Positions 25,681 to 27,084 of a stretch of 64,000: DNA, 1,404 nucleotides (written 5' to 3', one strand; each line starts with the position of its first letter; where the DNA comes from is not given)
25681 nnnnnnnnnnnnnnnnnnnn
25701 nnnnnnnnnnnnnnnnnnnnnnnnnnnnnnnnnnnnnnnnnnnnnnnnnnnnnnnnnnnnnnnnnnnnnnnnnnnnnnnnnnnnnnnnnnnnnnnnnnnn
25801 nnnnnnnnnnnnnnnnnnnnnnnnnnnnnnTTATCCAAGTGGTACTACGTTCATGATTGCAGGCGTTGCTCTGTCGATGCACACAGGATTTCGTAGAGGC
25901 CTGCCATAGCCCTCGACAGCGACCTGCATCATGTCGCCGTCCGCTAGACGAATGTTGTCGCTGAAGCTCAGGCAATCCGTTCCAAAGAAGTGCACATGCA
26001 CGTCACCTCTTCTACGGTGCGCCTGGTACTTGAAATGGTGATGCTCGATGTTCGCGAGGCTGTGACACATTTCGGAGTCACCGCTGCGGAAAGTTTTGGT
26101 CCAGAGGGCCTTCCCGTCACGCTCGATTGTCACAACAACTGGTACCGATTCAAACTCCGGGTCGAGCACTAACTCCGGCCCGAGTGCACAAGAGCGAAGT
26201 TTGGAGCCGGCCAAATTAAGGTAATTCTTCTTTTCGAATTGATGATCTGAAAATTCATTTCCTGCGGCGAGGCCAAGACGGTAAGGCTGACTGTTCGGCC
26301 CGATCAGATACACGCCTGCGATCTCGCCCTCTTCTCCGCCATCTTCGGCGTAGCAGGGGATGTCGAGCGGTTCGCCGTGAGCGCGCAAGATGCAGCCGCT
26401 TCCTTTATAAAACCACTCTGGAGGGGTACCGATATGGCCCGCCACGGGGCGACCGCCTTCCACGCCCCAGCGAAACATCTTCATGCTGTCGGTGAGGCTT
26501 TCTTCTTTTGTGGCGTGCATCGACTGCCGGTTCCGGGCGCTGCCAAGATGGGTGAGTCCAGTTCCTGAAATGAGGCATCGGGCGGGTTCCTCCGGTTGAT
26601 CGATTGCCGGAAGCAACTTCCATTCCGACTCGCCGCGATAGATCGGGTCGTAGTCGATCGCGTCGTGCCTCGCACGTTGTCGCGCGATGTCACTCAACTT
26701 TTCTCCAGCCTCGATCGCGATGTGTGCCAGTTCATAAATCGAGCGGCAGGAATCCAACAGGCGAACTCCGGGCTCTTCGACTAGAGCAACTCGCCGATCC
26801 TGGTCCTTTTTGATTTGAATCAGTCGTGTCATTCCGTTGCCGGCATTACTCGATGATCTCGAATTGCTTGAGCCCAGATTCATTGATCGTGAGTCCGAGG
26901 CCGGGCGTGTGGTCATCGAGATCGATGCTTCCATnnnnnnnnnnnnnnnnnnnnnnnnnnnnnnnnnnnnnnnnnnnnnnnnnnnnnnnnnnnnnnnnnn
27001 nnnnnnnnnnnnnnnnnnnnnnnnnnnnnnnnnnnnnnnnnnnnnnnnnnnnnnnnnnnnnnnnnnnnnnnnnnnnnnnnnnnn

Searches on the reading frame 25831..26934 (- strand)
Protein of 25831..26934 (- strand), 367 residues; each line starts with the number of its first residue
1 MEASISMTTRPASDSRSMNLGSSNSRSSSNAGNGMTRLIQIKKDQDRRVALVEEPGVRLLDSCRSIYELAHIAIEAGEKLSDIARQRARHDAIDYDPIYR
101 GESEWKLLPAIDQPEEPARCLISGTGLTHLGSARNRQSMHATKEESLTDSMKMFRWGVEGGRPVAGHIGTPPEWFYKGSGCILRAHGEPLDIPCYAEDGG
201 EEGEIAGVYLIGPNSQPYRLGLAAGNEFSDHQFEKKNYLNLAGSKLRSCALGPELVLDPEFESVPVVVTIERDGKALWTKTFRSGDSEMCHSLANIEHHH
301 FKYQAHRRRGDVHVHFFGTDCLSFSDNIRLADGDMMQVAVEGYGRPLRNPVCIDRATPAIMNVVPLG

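Call 4: search_protein_families(library=pfam, proteins=[window:25831-26934:-], max_evalue=0.01)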
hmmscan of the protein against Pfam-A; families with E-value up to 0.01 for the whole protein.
window:25831-26934:- (367 aa): 1 family
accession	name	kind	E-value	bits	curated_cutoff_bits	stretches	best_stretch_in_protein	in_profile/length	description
PF01557.24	FAA_hydrolase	-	0.0028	17.8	23.9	0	171-351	31-213/214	Fumarylacetoacetate (FAA) hydrolase C-terminal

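Call 84: search_protein_families(library=pfam, proteins=[window:25831-26934:-], max_evalue=0.01)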
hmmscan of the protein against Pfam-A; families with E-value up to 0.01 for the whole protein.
window:25831-26934:- (367 aa): 1 family
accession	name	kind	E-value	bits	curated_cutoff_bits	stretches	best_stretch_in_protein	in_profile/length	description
PF01557.24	FAA_hydrolase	-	0.0028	17.8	23.9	0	171-351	31-213/214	Fumarylacetoacetate (FAA) hydrolase C-terminal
